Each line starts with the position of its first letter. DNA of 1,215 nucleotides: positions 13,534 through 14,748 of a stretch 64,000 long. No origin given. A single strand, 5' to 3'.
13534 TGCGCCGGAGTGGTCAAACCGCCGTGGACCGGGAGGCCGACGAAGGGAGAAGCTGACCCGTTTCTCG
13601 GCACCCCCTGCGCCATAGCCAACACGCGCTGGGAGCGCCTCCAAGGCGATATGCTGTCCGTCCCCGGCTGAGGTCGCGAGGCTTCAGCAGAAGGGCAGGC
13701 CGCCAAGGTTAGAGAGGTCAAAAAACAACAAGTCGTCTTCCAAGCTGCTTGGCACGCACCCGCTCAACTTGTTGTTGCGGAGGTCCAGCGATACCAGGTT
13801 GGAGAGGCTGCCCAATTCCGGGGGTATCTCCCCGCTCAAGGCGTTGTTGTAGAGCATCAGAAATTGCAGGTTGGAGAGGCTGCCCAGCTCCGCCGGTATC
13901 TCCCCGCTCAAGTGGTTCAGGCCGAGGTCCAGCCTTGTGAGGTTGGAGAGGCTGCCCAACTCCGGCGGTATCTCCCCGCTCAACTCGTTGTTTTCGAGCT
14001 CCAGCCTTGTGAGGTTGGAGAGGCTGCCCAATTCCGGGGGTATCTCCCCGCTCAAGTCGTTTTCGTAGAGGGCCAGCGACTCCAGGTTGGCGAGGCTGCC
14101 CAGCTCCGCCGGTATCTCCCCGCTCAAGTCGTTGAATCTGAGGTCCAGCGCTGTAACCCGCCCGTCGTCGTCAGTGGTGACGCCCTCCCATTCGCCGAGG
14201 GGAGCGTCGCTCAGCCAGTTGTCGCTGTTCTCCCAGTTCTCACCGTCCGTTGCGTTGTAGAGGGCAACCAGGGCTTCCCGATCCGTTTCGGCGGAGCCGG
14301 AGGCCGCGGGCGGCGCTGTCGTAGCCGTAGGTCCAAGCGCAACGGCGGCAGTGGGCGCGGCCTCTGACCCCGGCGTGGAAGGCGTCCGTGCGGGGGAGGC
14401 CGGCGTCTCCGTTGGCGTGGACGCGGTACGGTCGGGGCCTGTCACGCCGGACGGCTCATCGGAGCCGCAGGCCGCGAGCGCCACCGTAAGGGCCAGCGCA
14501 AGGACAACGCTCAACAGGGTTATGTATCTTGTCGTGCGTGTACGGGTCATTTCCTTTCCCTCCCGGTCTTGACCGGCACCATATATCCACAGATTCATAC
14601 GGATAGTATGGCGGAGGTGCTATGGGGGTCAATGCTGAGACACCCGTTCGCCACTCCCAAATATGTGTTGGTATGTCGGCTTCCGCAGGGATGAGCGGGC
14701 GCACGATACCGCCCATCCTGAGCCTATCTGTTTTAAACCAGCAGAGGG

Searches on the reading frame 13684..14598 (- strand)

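Call 62: search_protein_families(library=pfam, proteins=[window:13684-14598:-], max_evalue=0.001)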
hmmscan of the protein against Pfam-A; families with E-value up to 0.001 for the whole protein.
window:13684-14598:- (304 aa): 7 families
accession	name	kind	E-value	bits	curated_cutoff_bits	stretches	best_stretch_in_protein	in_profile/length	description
PF00560.39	LRR_1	-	6.8e-22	73.3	20.6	0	195-217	1-23/23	Leucine Rich Repeat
PF12799.13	LRR_4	-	5.4e-17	61.9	27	2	243-279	2-37/44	Leucine Rich repeats (2 copies)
PF23598.1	LRR_14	-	1.3e-11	44.3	40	2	159-249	59-146/353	Leucine-rich repeat region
PF13855.12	LRR_8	-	1.1e-09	38.4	27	2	148-206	3-61/61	Leucine rich repeat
PF25019.1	LRR_R13L1-DRL21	-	6.3e-05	23.3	27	0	164-225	63-124/127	R13L1/DRL21 LRRs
PF25013.1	LRR_Zer-1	-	0.00016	22.3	27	0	214-277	4-65/137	Zer-1-like, Leucine-rich repeats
PF13516.12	LRR_6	-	0.00035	20.9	23.4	0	218-233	3-18/24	Leucine Rich repeat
